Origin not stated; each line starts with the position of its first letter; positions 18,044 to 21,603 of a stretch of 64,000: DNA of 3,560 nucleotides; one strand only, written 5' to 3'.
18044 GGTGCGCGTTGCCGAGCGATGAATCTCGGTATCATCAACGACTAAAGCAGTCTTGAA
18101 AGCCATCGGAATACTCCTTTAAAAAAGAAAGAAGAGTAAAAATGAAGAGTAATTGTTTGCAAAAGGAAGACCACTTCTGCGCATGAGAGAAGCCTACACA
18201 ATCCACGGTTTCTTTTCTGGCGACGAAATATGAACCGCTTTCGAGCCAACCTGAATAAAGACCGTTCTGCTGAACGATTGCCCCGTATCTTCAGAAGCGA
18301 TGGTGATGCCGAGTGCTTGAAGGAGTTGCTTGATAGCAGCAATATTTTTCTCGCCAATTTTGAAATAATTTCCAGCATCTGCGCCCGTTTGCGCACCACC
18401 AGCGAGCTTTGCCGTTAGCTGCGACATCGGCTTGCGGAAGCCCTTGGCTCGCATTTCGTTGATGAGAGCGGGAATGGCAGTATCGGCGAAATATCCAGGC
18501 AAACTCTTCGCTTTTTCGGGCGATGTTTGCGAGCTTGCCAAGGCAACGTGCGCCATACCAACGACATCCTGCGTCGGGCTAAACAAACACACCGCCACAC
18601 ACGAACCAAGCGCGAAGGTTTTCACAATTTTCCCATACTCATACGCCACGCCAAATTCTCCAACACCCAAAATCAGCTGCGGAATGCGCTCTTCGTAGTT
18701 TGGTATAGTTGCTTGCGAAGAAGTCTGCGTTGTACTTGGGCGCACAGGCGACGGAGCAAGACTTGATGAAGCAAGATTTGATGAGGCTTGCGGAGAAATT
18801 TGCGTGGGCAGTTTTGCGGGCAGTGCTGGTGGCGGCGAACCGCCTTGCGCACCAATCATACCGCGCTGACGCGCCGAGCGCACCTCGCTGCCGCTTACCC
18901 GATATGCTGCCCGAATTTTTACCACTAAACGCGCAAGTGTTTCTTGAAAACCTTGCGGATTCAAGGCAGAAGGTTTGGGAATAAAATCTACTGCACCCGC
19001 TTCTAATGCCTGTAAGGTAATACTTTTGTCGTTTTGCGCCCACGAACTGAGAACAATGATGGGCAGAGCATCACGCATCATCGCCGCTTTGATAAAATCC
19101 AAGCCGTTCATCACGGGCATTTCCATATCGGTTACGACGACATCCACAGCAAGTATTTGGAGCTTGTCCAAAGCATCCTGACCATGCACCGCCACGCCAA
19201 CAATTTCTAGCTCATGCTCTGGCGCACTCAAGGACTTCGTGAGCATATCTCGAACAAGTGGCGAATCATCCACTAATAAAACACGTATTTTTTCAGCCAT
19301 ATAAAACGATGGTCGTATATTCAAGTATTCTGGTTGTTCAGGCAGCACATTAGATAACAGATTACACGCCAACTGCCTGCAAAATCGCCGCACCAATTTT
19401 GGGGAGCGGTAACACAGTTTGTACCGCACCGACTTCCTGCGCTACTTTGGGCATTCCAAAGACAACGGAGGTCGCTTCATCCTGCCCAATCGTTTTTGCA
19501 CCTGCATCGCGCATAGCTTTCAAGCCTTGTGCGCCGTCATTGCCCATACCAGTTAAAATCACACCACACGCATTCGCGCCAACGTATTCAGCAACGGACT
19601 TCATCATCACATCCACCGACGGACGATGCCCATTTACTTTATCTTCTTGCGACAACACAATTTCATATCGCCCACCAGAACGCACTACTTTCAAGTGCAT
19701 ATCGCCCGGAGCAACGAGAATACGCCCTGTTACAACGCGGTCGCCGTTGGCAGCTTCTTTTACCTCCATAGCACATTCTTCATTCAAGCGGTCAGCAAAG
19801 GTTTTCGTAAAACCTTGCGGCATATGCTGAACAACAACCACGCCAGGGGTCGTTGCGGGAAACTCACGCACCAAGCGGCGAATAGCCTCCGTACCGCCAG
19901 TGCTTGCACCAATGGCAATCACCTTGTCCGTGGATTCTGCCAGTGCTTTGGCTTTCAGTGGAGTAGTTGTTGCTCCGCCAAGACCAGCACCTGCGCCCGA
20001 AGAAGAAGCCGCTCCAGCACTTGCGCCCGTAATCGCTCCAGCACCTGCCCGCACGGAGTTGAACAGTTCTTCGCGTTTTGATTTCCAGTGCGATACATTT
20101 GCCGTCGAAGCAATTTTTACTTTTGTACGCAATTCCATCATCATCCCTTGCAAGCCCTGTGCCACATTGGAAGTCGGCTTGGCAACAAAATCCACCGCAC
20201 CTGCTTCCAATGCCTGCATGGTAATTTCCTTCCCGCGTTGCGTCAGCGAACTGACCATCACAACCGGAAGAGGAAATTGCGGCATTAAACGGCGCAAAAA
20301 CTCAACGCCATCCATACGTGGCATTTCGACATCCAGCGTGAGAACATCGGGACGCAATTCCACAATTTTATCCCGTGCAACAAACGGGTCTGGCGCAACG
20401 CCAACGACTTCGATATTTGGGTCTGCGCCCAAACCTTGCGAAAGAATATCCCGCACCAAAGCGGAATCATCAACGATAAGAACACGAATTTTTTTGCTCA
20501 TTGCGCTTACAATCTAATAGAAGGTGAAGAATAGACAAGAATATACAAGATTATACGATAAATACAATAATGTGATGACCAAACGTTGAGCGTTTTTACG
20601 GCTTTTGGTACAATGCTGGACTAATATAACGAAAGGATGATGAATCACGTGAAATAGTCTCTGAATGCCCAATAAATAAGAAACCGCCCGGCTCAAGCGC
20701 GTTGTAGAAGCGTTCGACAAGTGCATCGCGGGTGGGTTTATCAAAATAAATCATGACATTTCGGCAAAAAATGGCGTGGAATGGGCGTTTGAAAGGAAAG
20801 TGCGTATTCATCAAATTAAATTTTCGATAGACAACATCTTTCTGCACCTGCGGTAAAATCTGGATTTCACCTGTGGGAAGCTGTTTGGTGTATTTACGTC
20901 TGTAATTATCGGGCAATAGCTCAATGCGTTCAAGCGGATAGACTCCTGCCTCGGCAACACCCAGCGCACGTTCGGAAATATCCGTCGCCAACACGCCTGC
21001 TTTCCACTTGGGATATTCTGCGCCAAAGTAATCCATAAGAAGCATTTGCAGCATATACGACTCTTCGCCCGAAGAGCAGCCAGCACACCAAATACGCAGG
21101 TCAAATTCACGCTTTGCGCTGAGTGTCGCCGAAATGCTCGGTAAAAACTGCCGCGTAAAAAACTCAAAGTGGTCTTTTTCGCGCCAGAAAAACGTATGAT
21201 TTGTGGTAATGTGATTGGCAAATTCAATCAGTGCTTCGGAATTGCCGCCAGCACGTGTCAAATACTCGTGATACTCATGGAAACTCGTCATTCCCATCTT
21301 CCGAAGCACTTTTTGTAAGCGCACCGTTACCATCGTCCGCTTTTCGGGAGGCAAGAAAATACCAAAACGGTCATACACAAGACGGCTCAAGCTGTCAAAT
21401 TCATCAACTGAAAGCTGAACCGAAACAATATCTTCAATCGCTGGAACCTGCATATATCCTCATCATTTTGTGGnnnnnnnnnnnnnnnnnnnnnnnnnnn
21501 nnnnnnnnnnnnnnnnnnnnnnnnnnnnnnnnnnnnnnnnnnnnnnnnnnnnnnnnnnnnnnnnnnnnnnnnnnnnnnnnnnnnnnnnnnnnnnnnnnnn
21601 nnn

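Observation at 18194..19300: CheB-type receiver domain fused to CheD deamidase, next to CheB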

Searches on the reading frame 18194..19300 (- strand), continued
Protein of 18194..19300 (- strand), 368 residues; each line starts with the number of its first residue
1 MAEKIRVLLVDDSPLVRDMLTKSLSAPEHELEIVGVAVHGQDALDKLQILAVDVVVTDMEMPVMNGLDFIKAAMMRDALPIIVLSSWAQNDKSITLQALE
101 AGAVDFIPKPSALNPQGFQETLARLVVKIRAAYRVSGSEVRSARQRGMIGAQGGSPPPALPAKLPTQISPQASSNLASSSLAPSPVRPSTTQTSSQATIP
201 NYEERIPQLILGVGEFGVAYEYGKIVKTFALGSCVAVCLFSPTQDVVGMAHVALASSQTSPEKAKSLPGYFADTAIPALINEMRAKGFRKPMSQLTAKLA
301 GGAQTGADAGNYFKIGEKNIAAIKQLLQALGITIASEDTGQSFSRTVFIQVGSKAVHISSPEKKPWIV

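Call 78: find_encoding_contigs(protein=P0060, flank=8000, max_places=2)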
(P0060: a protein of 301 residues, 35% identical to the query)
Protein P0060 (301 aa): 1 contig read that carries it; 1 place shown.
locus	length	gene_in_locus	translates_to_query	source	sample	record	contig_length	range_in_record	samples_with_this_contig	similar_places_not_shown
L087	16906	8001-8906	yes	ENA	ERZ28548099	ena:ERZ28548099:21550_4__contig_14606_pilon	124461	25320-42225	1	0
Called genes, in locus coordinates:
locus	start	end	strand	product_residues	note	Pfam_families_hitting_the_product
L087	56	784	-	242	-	PF00224:PK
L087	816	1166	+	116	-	-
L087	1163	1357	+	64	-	PF01368:DHH (weak)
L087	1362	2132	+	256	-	PF02272:DHHA1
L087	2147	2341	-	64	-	-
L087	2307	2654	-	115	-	-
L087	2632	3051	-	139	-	-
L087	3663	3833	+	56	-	-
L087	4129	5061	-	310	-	PF00498:FHA, PF16697:Yop-YscD_cpl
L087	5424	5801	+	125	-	PF00072:Response_reg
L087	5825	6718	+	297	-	PF01627:Hpt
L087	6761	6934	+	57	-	-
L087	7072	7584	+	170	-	PF02518:HATPase_c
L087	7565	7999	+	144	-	PF01584:CheW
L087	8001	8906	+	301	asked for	PF03975:CheD, PF00072:Response_reg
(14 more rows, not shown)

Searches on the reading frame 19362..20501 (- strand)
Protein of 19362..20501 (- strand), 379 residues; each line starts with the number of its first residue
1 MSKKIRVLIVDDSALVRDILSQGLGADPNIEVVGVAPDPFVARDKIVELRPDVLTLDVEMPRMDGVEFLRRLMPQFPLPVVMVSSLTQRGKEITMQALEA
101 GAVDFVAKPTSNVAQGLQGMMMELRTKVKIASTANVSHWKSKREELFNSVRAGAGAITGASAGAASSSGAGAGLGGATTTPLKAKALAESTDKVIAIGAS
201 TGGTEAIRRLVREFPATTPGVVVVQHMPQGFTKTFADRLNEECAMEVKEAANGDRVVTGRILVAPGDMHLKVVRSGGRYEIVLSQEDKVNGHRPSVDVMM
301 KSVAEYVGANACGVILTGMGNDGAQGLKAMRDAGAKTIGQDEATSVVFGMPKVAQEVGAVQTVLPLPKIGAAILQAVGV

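Call 6: search_protein_families(library=pfam, proteins=[window:19362-20501:-], max_evalue=0.01)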
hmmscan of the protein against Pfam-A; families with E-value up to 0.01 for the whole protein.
window:19362-20501:- (379 aa): 2 families
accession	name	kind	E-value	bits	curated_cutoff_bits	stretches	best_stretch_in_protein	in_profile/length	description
PF01339.22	CheB_methylest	-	1.7e-65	220.5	24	1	195-373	1-174/174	CheB methylesterase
PF00072.30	Response_reg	-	1.1e-21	77.5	30.2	1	7-111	1-102/111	Response regulator receiver domain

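Call 7: search_protein_families(library=ncbifam, proteins=[window:19362-20501:-], max_evalue=0.01)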
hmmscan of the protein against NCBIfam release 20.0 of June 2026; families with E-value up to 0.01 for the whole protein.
window:19362-20501:- (379 aa): 77 families (the best 25 are shown)
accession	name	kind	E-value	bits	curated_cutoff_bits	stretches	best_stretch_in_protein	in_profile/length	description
NF001965.0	PRK00742.1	subfamily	2e-130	435.2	293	1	3-377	2-353/357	chemotaxis-specific protein-glutamate methyltransferase CheB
NF009206.0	PRK12555.1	subfamily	1.6e-115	385.7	342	1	5-377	1-336/340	chemotaxis-specific protein-glutamate methyltransferase CheB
TIGR02875.1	spore_0_A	equivalog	7e-17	61.5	200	1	3-140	1-141/262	sporulation transcription factor Spo0A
NF008677.0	PRK11697.1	equivalog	7.2e-17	61.5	246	1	5-130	2-121/238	two-component system response regulator BtsR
NF041733.1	resp_reg_CseB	equivalog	9.7e-14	51.3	350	1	6-113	2-105/228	two-component system response regulator CseB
NF011896.0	PRK15369.1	equivalog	3.2e-13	49.8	242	1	3-111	2-109/211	two component system response regulator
NF047654.1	DiguCycDgcRLepto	equivalog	4.4e-13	48.8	500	1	6-126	4-122/295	diguanylate cyclase DgcR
NF041367.1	CheY_Halo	equivalog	7.9e-13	48.8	200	1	7-111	1-102/114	chemotaxis protein CheY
NF040534.1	resp_reg_YycF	equivalog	8e-13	48.2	340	1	6-113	2-105/231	response regulator YycF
NF052445.1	RespRegMctR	equivalog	2.9e-12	46.4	300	1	4-111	1-107/205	two-component system response regulator MctR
NF045944.1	ResRegRpaBCyano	equivalog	3.4e-12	46.2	330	1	8-112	1-101/229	response regulator transcription factor RpaB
NF007935.0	PRK10651.1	equivalog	5.9e-12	45.2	250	1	3-108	5-109/216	two-component system response regulator NarL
NF006900.1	PRK09390.1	equivalog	1.2e-11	44.6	255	1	1-112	1-109/203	response regulator FixJ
NF007969.0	PRK10693.1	equivalog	1.9e-11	43.6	329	1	6-123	9-122/337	two-component system response regulator RssB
NF007135.0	PRK09581.1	equivalog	1.9e-11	43.5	474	1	6-114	4-111/457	PleD family two-component system response regulator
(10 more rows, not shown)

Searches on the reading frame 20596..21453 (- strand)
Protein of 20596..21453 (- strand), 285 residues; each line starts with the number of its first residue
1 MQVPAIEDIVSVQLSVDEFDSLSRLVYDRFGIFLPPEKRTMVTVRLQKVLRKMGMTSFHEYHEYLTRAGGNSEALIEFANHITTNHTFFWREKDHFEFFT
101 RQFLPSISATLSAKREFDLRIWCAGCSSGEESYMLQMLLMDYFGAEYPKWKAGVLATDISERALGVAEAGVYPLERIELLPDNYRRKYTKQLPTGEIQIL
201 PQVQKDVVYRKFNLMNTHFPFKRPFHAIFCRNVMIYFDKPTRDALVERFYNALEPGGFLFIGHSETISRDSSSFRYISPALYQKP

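Call 6: search_protein_families(library=pfam, proteins=[window:20596-21453:-], max_evalue=0.01)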
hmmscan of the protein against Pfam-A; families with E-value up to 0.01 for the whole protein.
window:20596-21453:- (285 aa): 4 families
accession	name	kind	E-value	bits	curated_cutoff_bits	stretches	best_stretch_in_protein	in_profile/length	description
PF01739.24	CheR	-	3.8e-53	180.3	27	1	85-277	1-189/195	CheR methyltransferase, SAM binding domain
PF03705.20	CheR_N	-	5.2e-13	48.9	27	1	17-66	1-50/53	CheR methyltransferase, all-alpha domain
PF13649.12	Methyltransf_25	-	5.4e-05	24.2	27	1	217-257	56-97/97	Methyltransferase domain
PF08242.18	Methyltransf_12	-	0.00022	22.3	30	1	214-259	55-98/98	Methyltransferase domain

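Call 7: search_protein_families(library=ncbifam, proteins=[window:20596-21453:-], max_evalue=0.01)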
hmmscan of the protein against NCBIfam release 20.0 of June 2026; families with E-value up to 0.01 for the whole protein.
window:20596-21453:- (285 aa): 1 family
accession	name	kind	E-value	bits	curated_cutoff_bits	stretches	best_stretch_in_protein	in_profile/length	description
NF007902.0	PRK10611.1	equivalog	1.1e-55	188.9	435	1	12-276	20-275/287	protein-glutamate O-methyltransferase CheR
